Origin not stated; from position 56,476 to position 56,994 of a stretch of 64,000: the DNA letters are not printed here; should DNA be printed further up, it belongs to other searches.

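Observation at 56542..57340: Two tandem paralogous small-protein genes, each with its own near-consensus promoter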

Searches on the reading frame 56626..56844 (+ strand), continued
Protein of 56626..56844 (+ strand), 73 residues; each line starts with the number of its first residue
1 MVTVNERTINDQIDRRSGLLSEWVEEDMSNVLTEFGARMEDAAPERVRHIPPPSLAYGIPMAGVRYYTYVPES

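Call 48: search_solved_structures(query=A5, max_evalue=10)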
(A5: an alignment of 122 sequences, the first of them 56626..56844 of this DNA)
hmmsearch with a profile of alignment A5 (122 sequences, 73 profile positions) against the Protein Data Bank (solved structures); distinct sequences matched with E-value up to 10: 10.
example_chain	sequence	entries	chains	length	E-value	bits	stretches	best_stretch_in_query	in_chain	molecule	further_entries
1t5l_A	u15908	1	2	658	1.3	13.1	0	6-51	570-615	UvrABC system protein B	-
2fdc_A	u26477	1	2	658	1.3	13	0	6-51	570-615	UvrABC system protein B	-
1d9x_A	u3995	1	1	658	1.3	13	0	6-51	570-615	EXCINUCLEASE UVRABC COMPONENT UVRB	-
1d9z_A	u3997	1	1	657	1.3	13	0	6-51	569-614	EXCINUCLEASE UVRABC COMPONENT UVRB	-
3vem_A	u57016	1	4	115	1.6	12.7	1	8-51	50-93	Helicase protein MOM1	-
3uwx_B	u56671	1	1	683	1.6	12.7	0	6-51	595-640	UvrABC system protein B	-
6ly9_L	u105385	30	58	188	3.9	11.5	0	18-51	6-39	V-type ATP synthase subunit E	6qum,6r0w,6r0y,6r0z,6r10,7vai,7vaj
3v6i_A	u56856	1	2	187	4.3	11.3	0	18-51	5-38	V-type ATP synthase subunit E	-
3j0j_J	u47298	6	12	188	4.3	11.3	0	18-51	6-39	V-type ATP synthase subunit E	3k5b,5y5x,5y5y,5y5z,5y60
5gar_G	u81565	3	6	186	5.9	10.9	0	19-51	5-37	V-type ATP synthase subunit E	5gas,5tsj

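Call 49: search_protein_families(library=padloc, proteins=[window:56626-56844:+, P0129, P0068], max_evalue=1)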
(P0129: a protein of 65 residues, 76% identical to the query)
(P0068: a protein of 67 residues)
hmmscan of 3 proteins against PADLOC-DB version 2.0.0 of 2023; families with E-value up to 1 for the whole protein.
window:56626-56844:+ (73 aa): 0 families

P0129 (65 aa): 0 families

P0068 (67 aa): 0 families

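Call 50: search_protein_families(library=phrogs, proteins=[window:56626-56844:+, P0129, P0068], max_evalue=1)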
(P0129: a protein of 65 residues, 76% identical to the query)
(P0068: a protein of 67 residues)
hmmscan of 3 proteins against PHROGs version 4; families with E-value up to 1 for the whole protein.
window:56626-56844:+ (73 aa): 0 families

P0129 (65 aa): 0 families

P0068 (67 aa): 0 families

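Call 51: find_encoding_contigs(protein=P0072, flank=8000, max_places=3)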
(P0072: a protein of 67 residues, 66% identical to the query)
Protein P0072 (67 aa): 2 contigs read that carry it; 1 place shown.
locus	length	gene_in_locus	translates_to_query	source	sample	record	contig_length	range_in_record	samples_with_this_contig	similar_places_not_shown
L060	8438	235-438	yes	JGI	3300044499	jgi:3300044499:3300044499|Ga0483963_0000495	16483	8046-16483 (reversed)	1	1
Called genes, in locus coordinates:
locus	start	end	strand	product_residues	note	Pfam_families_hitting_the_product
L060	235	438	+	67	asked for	-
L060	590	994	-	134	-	PF00903:Glyoxalase, PF13669:Glyoxalase_4, PF18029:Glyoxalase_6 (faint)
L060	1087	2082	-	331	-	PF14487:DarT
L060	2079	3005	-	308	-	PF01661:Macro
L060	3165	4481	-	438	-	PF07676:PD40 (faint)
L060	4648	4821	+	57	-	-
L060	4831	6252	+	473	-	PF11638:DnaA_N, PF01695:IstB_IS21, PF00308:Bac_DnaA, PF00004:AAA (weak), PF08299:Bac_DnaA_C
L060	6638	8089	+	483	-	PF01018:GTP1_OBG, PF01926:MMR_HSR1, PF02421:FeoB_N (weak), PF03308:MeaB (faint), PF09269:DUF1967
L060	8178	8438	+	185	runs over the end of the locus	PF01467:CTP_transf_like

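Call 52: find_encoding_contigs(protein=P0083, flank=8000, max_places=3)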
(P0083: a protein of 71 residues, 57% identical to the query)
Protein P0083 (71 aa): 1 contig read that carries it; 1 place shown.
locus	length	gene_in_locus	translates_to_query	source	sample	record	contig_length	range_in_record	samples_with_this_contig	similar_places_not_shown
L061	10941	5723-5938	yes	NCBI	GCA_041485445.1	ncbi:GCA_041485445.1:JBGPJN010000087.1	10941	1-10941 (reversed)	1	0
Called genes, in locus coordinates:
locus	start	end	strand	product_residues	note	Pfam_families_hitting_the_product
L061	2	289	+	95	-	?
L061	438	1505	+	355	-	PF13500:AAA_26, PF07085:DRTGG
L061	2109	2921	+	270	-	-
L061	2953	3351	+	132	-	-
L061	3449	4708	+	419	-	PF13476:AAA_23 (weak), PF13304:AAA_21 (faint), PF02463:SMC_N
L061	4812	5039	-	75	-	-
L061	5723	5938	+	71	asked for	-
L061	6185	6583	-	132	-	PF00903:Glyoxalase, PF13669:Glyoxalase_4 (weak)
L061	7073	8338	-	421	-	PF07676:PD40 (faint), PF26549:Tricorn_N (faint)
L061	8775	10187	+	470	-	PF11638:DnaA_N, PF01695:IstB_IS21, PF00308:Bac_DnaA, PF00004:AAA (weak), PF08299:Bac_DnaA_C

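Call 56: predict_structure(alignment_id=A5)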
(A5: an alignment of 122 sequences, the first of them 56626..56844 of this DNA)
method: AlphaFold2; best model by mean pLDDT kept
length: 73 residues; sequences in the alignment: 122
mean_pLDDT: 72.3   pTM: 0.29
mean pLDDT of the five models: 72.3, 71.2, 69.5, 69.5, 69.5
residues with pLDDT >= 90: 15; 70-90: 23; 50-70: 33; < 50: 2
segments of 3 or more residues with pLDDT < 50: none
pLDDT, mean of each block of 10 residues (from residue 1): 52 57 82 77 60 86 93 68
secondary structure, 60 per line:
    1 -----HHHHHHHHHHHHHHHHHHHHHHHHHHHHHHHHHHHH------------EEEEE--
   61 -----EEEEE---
elements in order: H6-41 E54-58 E66-70

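Call 59: fold_search(model_id=the predicted structure, library=pdb)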
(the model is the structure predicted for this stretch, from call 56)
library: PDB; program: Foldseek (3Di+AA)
matches with E <= 10: 7; with E <= 0.001: 0
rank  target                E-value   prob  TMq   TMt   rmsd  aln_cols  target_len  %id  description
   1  9ynu_E                3.3e+00  0.15  0.36  0.07  19.1       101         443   14  Tra1 and core modules including core tip of ctSAGA complex (released 2025-12-03)
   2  1k6o_B                4.5e+00  0.08  0.23  0.21  23.3        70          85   13  Crystal Structure of a Ternary SAP-1/SRF/c-fos SRE DNA Complex (released 2002-01-17)
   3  1srs_A                6.3e+00  0.07  0.23  0.21  23.2        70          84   13  SERUM RESPONSE FACTOR (SRF) CORE COMPLEXED WITH SPECIFIC SRE DNA (released 1995-07-28)
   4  9yx1_C                7.2e+00  0.06  0.21  0.05   7.9        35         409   14  Structure of the long chain acyl-CoA carboxylase complex from Mycobacterium smegmatis (released 2025-11-26)
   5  8iuf_B4               7.7e+00  0.06  0.32  0.15  11.8        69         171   16  Cryo-EM structure of Euglena gracilis super-complex I+III2+IV, composite (released 2024-02-28)
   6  1srs_B                8.2e+00  0.06  0.23  0.22  23.2        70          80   13  SERUM RESPONSE FACTOR (SRF) CORE COMPLEXED WITH SPECIFIC SRE DNA (released 1995-07-28)
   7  9c57_K                8.2e+00  0.05  0.30  0.19  10.0        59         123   20  Reconstituted P400 Subcomplex of the human TIP60 complex (released 2024-08-21)

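Call 61: list_cluster_members(proteins=[window:56626-56844:+, window:57064-57270:+, P0129, P0083, P0081, P0128, P0121, P0025, P0113, P0040])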
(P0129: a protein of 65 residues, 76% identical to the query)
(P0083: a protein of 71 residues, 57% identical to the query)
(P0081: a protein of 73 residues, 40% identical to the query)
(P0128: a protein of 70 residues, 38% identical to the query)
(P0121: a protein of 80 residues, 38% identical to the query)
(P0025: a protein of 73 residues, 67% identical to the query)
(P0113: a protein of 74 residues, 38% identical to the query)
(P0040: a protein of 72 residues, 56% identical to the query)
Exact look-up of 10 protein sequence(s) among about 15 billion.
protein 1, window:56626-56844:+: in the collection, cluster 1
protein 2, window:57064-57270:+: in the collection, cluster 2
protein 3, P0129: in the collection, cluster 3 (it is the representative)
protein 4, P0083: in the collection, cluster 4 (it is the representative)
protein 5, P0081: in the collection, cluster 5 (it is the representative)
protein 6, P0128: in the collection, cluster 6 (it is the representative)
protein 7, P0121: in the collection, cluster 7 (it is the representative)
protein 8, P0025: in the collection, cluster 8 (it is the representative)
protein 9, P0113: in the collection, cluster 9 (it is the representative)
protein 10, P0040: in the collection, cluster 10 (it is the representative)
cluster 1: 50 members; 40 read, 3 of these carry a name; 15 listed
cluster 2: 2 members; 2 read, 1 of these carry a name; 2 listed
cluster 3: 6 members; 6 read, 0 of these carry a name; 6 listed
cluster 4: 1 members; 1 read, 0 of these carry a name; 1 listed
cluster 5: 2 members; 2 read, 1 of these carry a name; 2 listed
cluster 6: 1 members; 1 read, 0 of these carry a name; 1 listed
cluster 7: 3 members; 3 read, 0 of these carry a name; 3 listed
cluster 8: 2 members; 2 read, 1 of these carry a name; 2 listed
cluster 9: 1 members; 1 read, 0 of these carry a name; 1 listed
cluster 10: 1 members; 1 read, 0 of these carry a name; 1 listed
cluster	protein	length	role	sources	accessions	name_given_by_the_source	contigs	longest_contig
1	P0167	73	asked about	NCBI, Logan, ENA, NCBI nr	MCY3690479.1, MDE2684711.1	MAG: hypothetical protein OXI54_11265 [Chloroflexota bacterium] | hypothetical protein [Chloroflexota bacterium]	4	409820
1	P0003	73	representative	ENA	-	-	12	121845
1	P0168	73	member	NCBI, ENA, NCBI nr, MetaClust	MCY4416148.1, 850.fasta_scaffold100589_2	MAG: hypothetical protein OXE87_07550 [Chloroflexi bacterium] | hypothetical protein [Chloroflexota bacterium] | \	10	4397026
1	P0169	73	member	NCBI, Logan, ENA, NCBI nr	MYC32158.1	MAG: hypothetical protein F4X64_03155 [Chloroflexi bacterium] | hypothetical protein [Chloroflexota bacterium]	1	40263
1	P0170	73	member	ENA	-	-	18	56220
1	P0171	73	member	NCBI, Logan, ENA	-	-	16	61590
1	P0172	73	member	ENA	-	-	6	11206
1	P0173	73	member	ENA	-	-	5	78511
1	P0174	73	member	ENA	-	-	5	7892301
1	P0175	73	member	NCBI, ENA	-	-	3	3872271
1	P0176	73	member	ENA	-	-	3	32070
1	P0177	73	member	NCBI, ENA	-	-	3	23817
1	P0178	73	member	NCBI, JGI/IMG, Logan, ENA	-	-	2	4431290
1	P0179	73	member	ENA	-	-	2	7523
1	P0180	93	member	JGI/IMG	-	-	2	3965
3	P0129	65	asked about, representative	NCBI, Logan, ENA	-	-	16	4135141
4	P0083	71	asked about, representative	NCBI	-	-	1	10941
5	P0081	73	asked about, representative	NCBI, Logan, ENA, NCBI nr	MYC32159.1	MAG: hypothetical protein F4X64_03160 [Chloroflexi bacterium] | hypothetical protein [Chloroflexota bacterium]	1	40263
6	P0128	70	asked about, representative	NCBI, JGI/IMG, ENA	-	-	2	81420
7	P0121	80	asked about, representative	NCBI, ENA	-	-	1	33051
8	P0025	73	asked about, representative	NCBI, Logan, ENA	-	-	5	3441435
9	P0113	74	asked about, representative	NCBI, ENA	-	-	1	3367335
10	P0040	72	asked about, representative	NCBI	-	-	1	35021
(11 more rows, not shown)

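Call 66: search_protein_families(library=pfam, alignment_id=A5, max_evalue=5)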
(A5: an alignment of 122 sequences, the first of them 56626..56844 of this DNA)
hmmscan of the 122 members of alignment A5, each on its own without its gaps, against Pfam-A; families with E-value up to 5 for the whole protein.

A. member 1, window:56626-56844:+ (73 aa): 0 families

B. families by the number of members that match (of 122 scanned): 27 families (the first 25 are shown)
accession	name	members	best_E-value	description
PF20711.2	DUF6825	4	0.037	Family of unknown function (DUF6825)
PF20242.3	Emfourin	3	0.028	Emfourin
PF15151.11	RGCC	3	0.15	Response gene to complement 32 protein family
PF17920.6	TetR_C_16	2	0.046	Tetracyclin repressor-like, C-terminal domain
PF10637.15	Ofd1_CTDD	1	0.038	Oxoglutarate and iron-dependent oxygenase degradation C-term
PF21402.2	NLRX1_C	1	0.045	NLR family member X1, C-terminal domain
PF02965.22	Met_synt_B12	1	0.06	Vitamin B12 dependent methionine synthase, activation domain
PF20115.4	DUF6505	1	0.074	Family of unknown function (DUF6505)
PF14719.12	PID_2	1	0.086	Phosphotyrosine interaction domain (PTB/PID)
PF07055.18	Eno-Rase_FAD_bd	1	0.087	Enoyl reductase FAD binding domain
PF21943.1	TetR_C_46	1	0.094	Tetracyclin repressor-like, C-terminal domain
PF02900.23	LigB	1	0.097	Catalytic LigB subunit of aromatic ring-opening dioxygenase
PF15074.11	CFAP90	1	0.1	Cilia and flagella associated protein 90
PF22802.1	RsiG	1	0.13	RsiG-like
PF07558.16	Shugoshin_N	1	0.15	Shugoshin N-terminal coiled-coil region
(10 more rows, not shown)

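Call 71: find_related_loci(query=A6, collection=metagenome_contigs, flank=6000)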
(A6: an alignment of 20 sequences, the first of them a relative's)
Query A6 (67 aa) in metagenome_contigs; peptide patterns used: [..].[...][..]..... (x = any residue, [..] = any of these).
69 stretches matched a pattern; 39 encode a relative of the query (tblastn E <= 1e-3); 39 distinct loci.
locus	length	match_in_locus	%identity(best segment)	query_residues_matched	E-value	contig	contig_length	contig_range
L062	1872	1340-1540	99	1-67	7e-41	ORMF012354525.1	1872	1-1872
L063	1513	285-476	59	4-67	2e-21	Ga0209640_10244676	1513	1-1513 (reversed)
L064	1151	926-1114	42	1-67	9e-13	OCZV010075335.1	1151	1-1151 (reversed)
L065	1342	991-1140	53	14-67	1e-12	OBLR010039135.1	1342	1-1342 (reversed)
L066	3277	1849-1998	48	14-67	2e-10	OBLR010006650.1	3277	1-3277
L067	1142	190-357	37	9-67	3e-10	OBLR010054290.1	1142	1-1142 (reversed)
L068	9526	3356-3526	35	8-67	8e-10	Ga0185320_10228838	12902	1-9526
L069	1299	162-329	37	9-67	4e-9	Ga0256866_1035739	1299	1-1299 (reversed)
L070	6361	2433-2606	36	7-67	9e-9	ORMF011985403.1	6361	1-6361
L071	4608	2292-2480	36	1-67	1e-8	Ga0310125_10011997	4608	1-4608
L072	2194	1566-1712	40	16-67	2e-8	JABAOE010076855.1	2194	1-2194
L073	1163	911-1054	37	16-67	1e-7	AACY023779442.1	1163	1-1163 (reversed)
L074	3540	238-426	34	1-67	2e-7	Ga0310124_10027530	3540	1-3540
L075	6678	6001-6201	42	14-67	2e-7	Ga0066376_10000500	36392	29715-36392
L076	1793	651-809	41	12-67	3e-7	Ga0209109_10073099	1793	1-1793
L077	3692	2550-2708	41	12-67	4e-7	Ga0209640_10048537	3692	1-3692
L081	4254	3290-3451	36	19-67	9e-7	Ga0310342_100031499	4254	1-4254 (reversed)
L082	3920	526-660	39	19-67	1e-6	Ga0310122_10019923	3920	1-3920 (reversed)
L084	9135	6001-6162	30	7-67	1e-6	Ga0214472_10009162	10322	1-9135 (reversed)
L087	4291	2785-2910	41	22-67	4e-6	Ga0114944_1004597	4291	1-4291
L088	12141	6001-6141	35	16-67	8e-6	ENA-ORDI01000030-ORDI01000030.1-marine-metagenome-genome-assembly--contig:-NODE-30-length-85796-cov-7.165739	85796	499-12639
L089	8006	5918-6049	33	19-66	4e-5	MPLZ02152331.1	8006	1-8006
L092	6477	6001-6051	71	51-67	3e-5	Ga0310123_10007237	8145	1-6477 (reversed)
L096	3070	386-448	62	47-67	1e-4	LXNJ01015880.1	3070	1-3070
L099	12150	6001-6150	28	18-67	4e-4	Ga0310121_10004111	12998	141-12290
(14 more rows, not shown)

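Call 74: search_protein_families(library=pfam, proteins=[L075:5345-5794:+, L081:2636-3085:+, L092:5321-5779:+, L088:5315-5866:+, L068:2741-3226:+, L084:4979-5362:+, L077:2074-2439:+, L066:583-1053:+, L070:1205-1918:+, L071:1166-1960:+], max_evalue=0.001)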
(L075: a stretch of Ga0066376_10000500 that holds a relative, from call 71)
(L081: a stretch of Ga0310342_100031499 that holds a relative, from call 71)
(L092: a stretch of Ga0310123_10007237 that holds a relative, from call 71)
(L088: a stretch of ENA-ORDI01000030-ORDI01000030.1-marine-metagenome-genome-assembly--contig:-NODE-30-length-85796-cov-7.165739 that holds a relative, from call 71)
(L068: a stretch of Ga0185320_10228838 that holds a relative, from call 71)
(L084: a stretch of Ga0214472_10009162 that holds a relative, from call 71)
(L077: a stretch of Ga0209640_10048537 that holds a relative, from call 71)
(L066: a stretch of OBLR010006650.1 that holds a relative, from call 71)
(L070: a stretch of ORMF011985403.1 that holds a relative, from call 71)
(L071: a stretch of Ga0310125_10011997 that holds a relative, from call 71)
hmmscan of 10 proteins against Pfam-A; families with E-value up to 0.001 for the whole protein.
L075:5345-5794:+ (150 aa): 2 families
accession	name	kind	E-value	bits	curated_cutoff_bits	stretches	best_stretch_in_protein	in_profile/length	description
PF00011.27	HSP20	-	2.9e-22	79.1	20.8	1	45-143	1-100/102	Hsp20/alpha crystallin family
PF17886.7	ArsA_HSP20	-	9e-07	28.8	22.5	1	51-130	2-62/63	HSP20-like domain found in ArsA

L081:2636-3085:+ (150 aa): 2 families
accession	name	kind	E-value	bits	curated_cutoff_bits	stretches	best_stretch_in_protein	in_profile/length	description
PF00011.27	HSP20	-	1.7e-21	76.7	20.8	1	46-143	2-100/102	Hsp20/alpha crystallin family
PF17886.7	ArsA_HSP20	-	3.1e-06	27.1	22.5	1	51-130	2-62/63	HSP20-like domain found in ArsA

L092:5321-5779:+ (153 aa): 2 families
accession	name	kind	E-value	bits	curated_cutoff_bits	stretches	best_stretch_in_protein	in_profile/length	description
PF00011.27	HSP20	-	6.2e-22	78.1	20.8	1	43-137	1-93/102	Hsp20/alpha crystallin family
PF17886.7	ArsA_HSP20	-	1.4e-06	28.2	22.5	1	49-129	2-63/63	HSP20-like domain found in ArsA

L088:5315-5866:+ (184 aa): 2 families
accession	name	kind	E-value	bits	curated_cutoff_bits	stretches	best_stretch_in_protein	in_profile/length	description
PF00011.27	HSP20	-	2.4e-21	76.2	20.8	1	68-163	1-97/102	Hsp20/alpha crystallin family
PF17886.7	ArsA_HSP20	-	1.9e-05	24.6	22.5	1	73-154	1-63/63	HSP20-like domain found in ArsA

L068:2741-3226:+ (162 aa): 4 families
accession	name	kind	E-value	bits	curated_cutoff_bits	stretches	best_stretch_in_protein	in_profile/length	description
PF12802.13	MarR_2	-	6.7e-12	45.8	27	1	40-98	2-61/61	MarR family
PF01047.28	MarR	-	4.5e-11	42.9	24.6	1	41-98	1-58/59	MarR family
PF13463.12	HTH_27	-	0.00016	22.3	22.2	1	48-107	8-68/68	Winged helix DNA-binding domain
PF25212.1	HVO_A0114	-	0.00077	19.6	27.6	0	41-91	20-70/84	HVO_A0114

L084:4979-5362:+ (128 aa): 0 families

L077:2074-2439:+ (122 aa): 0 families

L066:583-1053:+ (157 aa): 2 families
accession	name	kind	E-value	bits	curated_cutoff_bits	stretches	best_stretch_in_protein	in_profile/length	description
PF00011.27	HSP20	-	7.4e-24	84.2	20.8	1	47-145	2-99/102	Hsp20/alpha crystallin family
PF17886.7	ArsA_HSP20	-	4.1e-05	23.5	22.5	1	52-131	2-62/63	HSP20-like domain found in ArsA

L070:1205-1918:+ (238 aa): 4 families
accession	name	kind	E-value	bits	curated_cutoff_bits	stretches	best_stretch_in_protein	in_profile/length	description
PF04539.22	Sigma70_r3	-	7e-28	97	25.3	1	86-159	3-76/78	Sigma-70 region 3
PF04545.22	Sigma70_r4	-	1.5e-23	82.4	24.1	1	173-226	1-50/50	Sigma-70, region 4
PF04542.20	Sigma70_r2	-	2.6e-22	78.8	24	1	7-75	3-71/71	Sigma-70 region 2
PF04967.18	HTH_10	-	0.00017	21.8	23.1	0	99-125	19-45/53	HTH DNA binding domain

L071:1166-1960:+ (265 aa): 1 family
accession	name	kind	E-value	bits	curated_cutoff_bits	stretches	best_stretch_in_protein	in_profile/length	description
PF01917.21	Arch_flagellin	-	1.1e-21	78.3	29.5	1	85-250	1-160/162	Archaebacterial flagellin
